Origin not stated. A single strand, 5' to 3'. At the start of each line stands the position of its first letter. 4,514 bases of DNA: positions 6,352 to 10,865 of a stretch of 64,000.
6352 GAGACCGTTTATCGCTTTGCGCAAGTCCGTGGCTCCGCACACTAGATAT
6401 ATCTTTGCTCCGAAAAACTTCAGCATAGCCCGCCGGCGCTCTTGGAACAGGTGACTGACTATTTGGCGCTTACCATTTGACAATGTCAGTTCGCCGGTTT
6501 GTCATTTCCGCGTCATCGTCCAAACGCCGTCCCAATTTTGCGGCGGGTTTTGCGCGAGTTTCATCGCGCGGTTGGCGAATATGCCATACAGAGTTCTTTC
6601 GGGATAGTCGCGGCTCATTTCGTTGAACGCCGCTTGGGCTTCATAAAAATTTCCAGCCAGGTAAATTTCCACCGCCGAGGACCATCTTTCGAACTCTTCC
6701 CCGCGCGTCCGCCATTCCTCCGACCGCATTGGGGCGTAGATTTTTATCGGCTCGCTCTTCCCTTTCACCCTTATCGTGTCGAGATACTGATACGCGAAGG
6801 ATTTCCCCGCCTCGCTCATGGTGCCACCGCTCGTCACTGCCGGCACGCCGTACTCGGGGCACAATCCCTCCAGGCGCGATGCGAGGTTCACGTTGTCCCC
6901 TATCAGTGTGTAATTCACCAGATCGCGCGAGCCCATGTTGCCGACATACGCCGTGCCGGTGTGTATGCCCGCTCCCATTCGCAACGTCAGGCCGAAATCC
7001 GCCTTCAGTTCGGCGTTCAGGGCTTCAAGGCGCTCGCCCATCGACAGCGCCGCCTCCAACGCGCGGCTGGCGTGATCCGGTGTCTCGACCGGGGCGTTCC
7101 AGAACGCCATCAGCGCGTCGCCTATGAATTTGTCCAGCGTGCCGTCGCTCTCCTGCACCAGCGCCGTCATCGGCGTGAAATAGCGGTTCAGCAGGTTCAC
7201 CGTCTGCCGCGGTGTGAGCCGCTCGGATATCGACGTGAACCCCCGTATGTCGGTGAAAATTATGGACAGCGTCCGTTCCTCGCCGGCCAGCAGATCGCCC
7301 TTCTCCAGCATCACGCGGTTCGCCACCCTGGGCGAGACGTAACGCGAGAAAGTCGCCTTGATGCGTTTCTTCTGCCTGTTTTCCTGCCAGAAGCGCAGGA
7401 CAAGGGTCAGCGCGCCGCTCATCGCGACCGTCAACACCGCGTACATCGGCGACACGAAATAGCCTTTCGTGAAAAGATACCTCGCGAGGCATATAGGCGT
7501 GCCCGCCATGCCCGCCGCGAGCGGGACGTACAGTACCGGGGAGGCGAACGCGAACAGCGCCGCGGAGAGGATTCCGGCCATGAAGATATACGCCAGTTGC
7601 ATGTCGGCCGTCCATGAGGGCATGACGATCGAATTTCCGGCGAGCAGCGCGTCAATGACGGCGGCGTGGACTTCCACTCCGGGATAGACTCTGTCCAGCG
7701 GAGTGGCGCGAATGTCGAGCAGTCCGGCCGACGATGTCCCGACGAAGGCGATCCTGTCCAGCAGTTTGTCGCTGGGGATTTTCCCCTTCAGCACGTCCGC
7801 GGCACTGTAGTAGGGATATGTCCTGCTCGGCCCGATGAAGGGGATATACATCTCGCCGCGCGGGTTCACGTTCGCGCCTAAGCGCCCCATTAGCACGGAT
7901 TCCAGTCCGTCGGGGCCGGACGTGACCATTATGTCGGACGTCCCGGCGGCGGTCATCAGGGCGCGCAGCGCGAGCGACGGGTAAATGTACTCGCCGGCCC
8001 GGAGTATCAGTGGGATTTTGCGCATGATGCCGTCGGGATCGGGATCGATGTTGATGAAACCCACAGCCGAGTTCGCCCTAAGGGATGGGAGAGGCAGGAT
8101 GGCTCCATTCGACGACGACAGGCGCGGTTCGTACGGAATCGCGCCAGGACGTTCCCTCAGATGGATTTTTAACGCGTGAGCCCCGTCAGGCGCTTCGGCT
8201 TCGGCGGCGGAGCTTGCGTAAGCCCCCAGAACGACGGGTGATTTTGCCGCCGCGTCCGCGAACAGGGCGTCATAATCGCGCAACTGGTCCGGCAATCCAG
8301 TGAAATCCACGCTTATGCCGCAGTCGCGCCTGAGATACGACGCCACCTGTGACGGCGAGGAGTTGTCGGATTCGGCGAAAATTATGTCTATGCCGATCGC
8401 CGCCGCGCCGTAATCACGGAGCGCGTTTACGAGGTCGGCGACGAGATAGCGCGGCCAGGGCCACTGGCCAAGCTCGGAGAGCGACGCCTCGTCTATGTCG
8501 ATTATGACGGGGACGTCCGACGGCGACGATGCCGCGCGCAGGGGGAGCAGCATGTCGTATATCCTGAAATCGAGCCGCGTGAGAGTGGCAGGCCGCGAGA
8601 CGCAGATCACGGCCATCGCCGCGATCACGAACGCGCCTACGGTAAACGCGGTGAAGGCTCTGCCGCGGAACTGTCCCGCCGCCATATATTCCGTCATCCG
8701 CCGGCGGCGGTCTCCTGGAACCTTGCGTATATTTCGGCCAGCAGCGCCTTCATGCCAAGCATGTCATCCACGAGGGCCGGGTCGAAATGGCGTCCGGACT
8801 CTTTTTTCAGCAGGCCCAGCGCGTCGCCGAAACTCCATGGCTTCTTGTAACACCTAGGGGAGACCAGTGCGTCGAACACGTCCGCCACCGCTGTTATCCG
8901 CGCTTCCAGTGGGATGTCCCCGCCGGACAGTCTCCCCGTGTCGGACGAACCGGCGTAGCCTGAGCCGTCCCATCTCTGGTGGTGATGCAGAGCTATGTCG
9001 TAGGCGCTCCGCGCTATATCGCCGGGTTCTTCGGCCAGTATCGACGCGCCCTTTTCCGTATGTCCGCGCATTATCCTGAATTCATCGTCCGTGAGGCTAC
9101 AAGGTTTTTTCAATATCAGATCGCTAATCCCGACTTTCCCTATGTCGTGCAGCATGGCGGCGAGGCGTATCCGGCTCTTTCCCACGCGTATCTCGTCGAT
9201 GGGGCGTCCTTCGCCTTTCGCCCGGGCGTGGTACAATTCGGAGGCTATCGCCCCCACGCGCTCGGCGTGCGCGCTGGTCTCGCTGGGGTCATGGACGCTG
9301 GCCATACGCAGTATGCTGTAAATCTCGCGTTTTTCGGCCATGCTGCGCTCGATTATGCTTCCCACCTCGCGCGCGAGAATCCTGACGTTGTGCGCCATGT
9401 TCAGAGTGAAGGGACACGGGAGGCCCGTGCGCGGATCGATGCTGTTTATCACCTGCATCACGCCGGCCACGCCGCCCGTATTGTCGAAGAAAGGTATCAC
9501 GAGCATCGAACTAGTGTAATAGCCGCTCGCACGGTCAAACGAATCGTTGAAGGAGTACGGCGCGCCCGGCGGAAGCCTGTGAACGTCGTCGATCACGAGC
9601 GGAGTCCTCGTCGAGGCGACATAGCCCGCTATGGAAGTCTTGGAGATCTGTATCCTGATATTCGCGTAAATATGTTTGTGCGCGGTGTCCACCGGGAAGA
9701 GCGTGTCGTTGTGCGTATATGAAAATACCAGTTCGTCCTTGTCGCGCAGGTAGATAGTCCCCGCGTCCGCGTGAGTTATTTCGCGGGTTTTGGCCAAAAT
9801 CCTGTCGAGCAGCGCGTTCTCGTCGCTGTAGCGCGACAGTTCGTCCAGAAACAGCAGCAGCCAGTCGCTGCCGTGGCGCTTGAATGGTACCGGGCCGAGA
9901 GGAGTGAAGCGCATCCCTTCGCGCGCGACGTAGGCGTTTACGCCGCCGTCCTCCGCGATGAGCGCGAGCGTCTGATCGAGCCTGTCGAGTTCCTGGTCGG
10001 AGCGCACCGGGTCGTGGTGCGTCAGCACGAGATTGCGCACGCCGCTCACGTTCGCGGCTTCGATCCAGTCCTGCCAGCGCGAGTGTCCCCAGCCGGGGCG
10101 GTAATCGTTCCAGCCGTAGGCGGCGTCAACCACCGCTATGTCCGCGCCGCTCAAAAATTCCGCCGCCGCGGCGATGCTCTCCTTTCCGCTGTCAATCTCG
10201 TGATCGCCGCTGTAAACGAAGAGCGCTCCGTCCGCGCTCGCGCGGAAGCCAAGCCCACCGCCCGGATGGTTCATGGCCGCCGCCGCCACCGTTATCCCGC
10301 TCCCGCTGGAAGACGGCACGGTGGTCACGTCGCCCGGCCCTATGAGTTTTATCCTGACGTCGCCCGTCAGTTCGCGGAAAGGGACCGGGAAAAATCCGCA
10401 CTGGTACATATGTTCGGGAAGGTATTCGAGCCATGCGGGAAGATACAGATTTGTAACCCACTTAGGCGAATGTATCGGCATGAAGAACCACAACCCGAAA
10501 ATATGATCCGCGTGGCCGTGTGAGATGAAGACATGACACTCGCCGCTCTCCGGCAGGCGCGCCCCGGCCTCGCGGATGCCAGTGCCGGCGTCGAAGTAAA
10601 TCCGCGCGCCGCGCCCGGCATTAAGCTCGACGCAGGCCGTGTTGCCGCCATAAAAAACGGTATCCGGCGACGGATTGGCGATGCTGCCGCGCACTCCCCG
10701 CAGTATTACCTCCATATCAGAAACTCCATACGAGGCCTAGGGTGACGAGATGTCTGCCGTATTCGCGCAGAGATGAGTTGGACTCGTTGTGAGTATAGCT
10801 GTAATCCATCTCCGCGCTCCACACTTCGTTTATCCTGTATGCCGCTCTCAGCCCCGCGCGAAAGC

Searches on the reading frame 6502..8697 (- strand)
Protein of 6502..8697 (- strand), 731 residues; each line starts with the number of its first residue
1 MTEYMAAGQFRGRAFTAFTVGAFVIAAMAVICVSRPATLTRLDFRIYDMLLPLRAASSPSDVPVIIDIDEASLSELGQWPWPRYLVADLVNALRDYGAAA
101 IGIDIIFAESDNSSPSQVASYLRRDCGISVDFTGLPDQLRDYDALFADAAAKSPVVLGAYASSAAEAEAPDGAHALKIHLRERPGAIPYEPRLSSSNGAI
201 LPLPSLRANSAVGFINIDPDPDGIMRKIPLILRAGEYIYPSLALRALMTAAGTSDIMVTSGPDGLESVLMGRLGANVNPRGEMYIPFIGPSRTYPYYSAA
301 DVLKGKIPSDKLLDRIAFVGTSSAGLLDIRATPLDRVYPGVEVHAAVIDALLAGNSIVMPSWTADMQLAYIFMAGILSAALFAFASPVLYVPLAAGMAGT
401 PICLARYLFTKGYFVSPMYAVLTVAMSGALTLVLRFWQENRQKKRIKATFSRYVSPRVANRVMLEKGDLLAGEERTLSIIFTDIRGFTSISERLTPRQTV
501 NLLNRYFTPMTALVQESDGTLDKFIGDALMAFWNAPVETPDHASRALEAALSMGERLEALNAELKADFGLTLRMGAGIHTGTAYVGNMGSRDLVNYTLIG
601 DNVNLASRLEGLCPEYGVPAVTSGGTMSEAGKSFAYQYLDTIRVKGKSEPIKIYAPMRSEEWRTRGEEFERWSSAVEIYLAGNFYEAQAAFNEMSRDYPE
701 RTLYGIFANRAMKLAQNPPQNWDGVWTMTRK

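Call 5: search_protein_families(library=pfam, proteins=[window:6502-8697:-], max_evalue=0.01)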
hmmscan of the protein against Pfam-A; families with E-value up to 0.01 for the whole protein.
window:6502-8697:- (731 aa): 2 families
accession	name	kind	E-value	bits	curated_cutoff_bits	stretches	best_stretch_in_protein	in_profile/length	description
PF05226.16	CHASE2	-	1.1e-58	199.3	26.3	1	28-378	3-255/257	CHASE2 domain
PF00211.25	Guanylate_cyc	-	5.5e-24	85.2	21.9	1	476-650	8-176/183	Adenylate and Guanylate cyclase catalytic domain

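Call 6: search_protein_families(library=ncbifam, proteins=[window:6502-8697:-], max_evalue=0.01)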
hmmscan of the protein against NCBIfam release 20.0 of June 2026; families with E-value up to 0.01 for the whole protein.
window:6502-8697:- (731 aa): 1 family
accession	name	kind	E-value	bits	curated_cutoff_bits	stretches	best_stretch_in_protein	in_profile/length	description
TIGR03903.1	TOMM_kin_cyc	equivalog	0.0069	14.2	705.75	1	505-609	320-417/1267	TOMM system kinase/cyclase fusion protein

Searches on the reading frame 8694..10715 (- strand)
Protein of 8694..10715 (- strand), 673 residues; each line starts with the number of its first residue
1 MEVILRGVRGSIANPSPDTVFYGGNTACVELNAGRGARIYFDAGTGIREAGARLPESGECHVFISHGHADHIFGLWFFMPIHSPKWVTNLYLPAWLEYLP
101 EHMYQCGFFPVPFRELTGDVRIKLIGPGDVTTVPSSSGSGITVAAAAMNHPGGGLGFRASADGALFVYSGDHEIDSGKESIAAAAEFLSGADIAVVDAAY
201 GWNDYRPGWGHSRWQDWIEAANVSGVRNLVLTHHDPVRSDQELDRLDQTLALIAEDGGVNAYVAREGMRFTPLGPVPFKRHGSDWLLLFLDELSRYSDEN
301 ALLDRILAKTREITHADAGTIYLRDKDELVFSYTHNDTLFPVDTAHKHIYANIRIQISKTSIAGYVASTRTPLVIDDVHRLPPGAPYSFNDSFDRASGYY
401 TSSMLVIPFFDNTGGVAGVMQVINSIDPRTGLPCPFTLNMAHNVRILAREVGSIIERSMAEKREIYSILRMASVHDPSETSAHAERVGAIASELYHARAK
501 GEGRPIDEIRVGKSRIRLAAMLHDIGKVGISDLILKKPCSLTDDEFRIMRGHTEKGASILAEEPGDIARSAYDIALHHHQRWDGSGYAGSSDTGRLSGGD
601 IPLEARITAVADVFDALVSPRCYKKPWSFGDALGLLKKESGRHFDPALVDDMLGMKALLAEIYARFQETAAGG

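Call 5: search_protein_families(library=pfam, proteins=[window:8694-10715:-], max_evalue=0.01)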
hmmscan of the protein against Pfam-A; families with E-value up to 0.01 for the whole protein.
window:8694-10715:- (673 aa): 5 families
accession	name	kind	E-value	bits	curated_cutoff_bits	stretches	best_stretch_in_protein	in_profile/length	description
PF13487.12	HD_5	-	6.7e-26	91.5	27.2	1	515-648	41-170/170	HD domain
PF01966.28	HD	-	8.1e-19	68.5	22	1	482-616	3-115/116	HD domain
PF12706.13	Lactamase_B_2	-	8.8e-17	61.8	27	1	38-234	2-200/200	Beta-lactamase superfamily domain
PF01590.32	GAF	-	8.5e-11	43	22.4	1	300-453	3-131/133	GAF domain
PF00753.33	Lactamase_B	-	8.7e-06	26.2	22.7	1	36-174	15-152/196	Metallo-beta-lactamase superfamily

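Call 6: search_protein_families(library=ncbifam, proteins=[window:8694-10715:-], max_evalue=0.01)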
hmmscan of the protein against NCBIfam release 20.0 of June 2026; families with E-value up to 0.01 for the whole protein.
window:8694-10715:- (673 aa): 10 families
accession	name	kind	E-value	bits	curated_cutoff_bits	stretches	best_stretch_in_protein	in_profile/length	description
NF053512.1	nitric_RR_NosR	exception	1.1e-22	80.7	400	1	513-655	217-353/422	response regulator c-di-GMP phosphodiesterase, NosR family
NF041851.1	cyc_nuc_deg_phdiest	equivalog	4.8e-10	39.2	400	1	140-242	131-229/253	cyclic nucleotide-degrading phosphodiesterase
TIGR02651.1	RNase_Z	equivalog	1.4e-08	34.1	292.95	1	30-76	22-69/302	ribonuclease Z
NF000801.0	PRK00055.1-3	equivalog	6.1e-06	25.5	252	1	60-76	55-71/307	ribonuclease Z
NF045665.1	NTPtran_DVU1551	equivalog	5.1e-05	22.5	315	1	456-527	195-259/359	DVU_1551 family NTP transferase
TIGR00277.1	HDIG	domain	0.00021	21.1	27.6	1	482-564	7-69/84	HDIG domain-containing metalloprotein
TIGR02650.1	RNase_Z_T_toga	equivalog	0.00092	18.5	507.05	1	37-81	19-62/277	ribonuclease Z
NF000800.0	PRK00055.1-1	equivalog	0.0015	17.6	398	0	61-76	59-74/305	ribonuclease Z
NF041257.1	GntH_guanitoxin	equivalog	0.0027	16.6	333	0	27-75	32-84/374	guanitoxin biosynthesis MBL fold metallo-hydrolase GntH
TIGR01596.1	cas3_HD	equivalog_domain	0.0095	16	43.45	0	482-580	3-102/178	CRISPR-associated endonuclease Cas3''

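Call 24: find_encoding_contigs(protein=window:8694-10715:-, flank=3000, max_places=10)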
Protein window:8694-10715:- (673 aa): no gene with exactly this product is on record in the collection.
